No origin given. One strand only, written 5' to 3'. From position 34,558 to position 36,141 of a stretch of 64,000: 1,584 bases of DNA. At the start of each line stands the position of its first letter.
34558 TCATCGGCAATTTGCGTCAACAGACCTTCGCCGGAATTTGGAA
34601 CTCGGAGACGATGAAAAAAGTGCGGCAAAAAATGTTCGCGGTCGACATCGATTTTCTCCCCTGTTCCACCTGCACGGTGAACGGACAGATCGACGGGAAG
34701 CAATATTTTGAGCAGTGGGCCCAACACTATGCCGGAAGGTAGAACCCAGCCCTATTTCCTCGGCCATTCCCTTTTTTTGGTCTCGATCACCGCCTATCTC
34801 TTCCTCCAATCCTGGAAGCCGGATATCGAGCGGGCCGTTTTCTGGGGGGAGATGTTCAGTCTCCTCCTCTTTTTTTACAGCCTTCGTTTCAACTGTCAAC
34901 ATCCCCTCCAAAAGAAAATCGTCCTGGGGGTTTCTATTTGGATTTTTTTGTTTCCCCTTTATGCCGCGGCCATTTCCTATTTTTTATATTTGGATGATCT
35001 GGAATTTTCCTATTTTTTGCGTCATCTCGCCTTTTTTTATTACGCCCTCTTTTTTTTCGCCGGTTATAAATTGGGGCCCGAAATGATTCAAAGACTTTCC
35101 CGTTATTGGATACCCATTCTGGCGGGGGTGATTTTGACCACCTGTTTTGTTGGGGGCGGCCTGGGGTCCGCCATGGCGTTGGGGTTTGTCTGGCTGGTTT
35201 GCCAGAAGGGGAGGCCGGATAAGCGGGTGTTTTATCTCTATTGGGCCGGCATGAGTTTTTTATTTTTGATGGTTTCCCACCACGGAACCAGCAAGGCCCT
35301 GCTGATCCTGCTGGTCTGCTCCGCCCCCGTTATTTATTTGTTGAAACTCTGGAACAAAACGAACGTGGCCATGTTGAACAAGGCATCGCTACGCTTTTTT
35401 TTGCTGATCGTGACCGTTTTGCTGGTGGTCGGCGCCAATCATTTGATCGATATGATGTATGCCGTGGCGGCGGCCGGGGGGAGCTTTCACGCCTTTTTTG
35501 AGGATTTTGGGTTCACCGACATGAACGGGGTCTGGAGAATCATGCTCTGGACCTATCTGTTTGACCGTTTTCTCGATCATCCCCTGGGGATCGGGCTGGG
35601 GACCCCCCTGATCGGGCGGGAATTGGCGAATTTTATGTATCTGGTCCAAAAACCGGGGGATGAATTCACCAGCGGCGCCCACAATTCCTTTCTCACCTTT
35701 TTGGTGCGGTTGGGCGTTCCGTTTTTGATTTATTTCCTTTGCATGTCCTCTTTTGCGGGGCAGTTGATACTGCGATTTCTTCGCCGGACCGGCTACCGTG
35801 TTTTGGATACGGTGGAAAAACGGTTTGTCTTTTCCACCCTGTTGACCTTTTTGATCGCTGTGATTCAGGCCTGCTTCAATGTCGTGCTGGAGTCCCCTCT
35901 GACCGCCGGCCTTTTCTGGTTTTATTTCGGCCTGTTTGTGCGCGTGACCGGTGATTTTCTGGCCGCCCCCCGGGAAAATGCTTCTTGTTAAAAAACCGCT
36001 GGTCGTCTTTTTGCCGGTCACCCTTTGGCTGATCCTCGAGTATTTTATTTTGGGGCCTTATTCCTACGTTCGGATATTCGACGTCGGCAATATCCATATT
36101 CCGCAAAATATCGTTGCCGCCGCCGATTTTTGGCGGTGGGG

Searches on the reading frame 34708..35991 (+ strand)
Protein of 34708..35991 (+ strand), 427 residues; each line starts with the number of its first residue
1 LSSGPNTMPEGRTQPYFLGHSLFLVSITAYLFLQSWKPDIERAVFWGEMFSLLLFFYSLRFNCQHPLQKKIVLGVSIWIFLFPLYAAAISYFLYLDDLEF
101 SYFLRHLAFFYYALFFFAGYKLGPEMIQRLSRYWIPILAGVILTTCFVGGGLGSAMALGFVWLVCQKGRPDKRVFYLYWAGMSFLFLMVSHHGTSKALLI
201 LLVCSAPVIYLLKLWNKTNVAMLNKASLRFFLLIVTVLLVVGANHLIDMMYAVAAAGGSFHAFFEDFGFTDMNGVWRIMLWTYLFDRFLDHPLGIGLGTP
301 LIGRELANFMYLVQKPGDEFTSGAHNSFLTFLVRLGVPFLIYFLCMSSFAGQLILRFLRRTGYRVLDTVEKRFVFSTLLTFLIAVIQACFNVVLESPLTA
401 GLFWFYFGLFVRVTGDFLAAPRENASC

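Call 13: search_protein_families(library=pfam, proteins=[window:34708-35991:+], max_evalue=0.0001)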
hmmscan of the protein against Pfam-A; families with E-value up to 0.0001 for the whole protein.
window:34708-35991:+ (427 aa): 1 family
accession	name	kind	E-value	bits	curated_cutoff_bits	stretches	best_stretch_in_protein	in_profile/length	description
PF04932.20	Wzy_C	-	4e-11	43.4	31.7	1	184-344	5-149/149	O-Antigen ligase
